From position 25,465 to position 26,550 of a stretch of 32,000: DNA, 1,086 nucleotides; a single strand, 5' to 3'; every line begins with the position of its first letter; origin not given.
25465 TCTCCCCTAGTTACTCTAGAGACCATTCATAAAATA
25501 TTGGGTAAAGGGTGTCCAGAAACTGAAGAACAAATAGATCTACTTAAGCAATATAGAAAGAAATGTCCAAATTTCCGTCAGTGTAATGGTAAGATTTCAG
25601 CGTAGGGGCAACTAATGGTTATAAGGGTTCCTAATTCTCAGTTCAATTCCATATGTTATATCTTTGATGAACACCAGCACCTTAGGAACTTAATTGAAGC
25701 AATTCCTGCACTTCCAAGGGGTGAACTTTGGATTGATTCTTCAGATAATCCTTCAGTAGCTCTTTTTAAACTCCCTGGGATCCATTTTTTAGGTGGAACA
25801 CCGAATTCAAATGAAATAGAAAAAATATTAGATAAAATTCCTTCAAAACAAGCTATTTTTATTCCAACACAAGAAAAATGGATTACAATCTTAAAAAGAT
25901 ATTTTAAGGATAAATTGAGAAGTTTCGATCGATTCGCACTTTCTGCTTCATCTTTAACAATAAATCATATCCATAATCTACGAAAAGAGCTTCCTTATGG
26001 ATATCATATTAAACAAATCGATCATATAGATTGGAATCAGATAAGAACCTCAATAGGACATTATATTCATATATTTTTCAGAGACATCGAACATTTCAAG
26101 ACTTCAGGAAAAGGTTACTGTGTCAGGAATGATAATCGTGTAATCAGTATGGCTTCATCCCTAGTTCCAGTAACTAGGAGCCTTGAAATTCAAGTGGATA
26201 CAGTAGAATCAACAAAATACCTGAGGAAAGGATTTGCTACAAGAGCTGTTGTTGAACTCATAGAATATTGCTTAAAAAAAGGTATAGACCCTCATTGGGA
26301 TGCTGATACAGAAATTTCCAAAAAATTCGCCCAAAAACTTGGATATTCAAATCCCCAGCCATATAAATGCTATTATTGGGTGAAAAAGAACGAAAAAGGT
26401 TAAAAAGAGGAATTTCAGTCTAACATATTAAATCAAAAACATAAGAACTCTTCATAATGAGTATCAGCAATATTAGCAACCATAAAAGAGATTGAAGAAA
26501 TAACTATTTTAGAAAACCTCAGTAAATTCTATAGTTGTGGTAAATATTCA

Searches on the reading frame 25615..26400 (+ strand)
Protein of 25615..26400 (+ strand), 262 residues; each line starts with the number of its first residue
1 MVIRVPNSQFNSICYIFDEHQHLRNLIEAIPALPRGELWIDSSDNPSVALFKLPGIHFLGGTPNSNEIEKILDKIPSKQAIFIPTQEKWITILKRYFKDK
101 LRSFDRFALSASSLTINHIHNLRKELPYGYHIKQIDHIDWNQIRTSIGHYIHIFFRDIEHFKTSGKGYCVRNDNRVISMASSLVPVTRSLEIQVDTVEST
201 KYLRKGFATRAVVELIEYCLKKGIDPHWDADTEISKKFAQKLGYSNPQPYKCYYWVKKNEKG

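Call 3: search_protein_families(library=pfam, proteins=[window:25615-26400:+], max_evalue=1)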
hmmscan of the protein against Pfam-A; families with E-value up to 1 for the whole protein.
window:25615-26400:+ (262 aa): 3 families
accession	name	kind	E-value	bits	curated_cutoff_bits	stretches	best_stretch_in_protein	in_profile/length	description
PF12746.13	GNAT_acetyltran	-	3.8e-48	164.7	26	1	36-253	21-243/243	GNAT acetyltransferase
PF00583.31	Acetyltransf_1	-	0.00085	20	20.7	1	155-244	24-116/116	Acetyltransferase (GNAT) family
PF08445.16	FR47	-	0.14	12.6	22.1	1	202-247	33-80/86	FR47-like protein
